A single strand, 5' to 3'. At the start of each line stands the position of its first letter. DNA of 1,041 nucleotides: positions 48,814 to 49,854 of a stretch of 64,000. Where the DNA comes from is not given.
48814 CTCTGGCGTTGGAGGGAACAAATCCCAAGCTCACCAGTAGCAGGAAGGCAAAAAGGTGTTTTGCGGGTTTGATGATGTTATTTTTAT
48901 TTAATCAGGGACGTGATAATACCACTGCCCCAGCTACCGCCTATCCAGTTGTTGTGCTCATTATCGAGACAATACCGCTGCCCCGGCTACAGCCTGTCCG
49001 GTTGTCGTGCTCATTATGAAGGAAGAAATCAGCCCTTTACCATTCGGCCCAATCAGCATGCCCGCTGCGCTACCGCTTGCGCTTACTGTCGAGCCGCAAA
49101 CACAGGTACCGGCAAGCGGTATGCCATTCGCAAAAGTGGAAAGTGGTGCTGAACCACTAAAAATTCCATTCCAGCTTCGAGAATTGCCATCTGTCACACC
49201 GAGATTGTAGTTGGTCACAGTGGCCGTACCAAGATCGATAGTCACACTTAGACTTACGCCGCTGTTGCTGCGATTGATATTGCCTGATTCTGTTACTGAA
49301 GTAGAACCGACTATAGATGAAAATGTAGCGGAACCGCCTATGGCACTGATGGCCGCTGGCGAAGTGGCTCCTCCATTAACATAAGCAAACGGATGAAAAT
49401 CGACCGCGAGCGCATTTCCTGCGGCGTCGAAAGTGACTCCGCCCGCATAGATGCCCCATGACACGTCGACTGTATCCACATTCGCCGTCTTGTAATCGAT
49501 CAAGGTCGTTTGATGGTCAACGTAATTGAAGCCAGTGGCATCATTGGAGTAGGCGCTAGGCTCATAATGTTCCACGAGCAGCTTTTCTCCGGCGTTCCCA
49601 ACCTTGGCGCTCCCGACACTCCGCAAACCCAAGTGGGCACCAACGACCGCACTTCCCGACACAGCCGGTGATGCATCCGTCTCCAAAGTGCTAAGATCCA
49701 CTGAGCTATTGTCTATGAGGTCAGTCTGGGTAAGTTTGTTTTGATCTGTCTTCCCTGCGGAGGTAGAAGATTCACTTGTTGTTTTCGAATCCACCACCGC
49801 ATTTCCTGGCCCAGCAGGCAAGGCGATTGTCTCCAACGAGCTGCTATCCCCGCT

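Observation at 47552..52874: Type XI secretion (Slam/DUF560)-like locus with a FecR-domain cargo, an HTH regulator and a divergent operon of four small proteins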

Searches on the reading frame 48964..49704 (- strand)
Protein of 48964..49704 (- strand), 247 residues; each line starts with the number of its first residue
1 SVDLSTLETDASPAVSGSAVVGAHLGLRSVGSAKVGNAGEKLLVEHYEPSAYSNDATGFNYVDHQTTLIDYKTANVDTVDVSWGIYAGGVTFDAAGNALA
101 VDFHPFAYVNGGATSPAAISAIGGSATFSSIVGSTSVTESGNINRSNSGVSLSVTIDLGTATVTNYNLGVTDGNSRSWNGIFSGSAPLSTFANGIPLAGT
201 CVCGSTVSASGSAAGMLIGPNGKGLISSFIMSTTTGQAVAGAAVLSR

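Call 25: search_protein_families(library=pfam, proteins=[window:48964-49704:-], max_evalue=10)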
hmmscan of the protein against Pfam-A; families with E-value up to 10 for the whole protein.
seq(247 aa): 0 families

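Call 81: search_protein_representatives(alignment_id=A4)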
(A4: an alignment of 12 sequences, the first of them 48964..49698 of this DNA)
Query: 12 sequences, 245 profile positions. Proteins with E-value up to 0.001 (for the whole library): 137; up to 1e-10: 73; up to 1e-30: 25. The best 137 are listed.
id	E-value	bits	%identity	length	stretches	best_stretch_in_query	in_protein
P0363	5.3e-113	392.9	-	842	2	2-244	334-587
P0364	2.2e-106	371.2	-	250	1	1-244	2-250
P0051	1.3e-103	362.2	-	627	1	1-245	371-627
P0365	4.9e-92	324.2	-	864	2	64-244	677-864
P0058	2.5e-86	305.6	-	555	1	11-245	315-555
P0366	1.3e-76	273.8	-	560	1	12-245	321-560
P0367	1.4e-68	247.4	-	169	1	76-242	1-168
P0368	1.1e-57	211.8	-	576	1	14-245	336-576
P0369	8.5e-54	199.0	-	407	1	13-224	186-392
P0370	1.1e-51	192.0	-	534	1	1-245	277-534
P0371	3.3e-47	177.4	-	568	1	6-245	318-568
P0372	7.1e-46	173.1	-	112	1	139-245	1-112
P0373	3.8e-45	170.7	-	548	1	10-245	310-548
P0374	1.2e-43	165.8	-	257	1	60-243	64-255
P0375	2.4e-43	164.8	-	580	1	12-245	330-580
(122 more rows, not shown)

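Call 83: search_protein_families(library=pfam, alignment_id=A5, max_evalue=0.001)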
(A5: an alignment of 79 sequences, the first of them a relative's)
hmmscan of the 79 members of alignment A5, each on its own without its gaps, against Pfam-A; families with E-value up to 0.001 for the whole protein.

A. member 1, P0363 (842 aa): 1 family
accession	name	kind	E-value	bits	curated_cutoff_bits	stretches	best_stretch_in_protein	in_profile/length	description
PF04773.18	FecR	-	5.8e-07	30.3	24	1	83-170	1-80/97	FecR protein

B. families by the number of members that match (of 79 scanned): 2 families
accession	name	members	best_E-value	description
PF04773.18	FecR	77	2.1e-14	FecR protein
PF01476.26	LysM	1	1.7e-07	LysM domain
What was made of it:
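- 48964..49698 (-): C-terminal domain (residues ~352-596): beta handle/pedestal plus 8-strand barrel, ending ..................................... Proposed T11SS targeting domain. It is rare and FecR-linked (calls 81, 83).
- Of 79 full-length members, 77 carry FecR (calls 81, 83).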
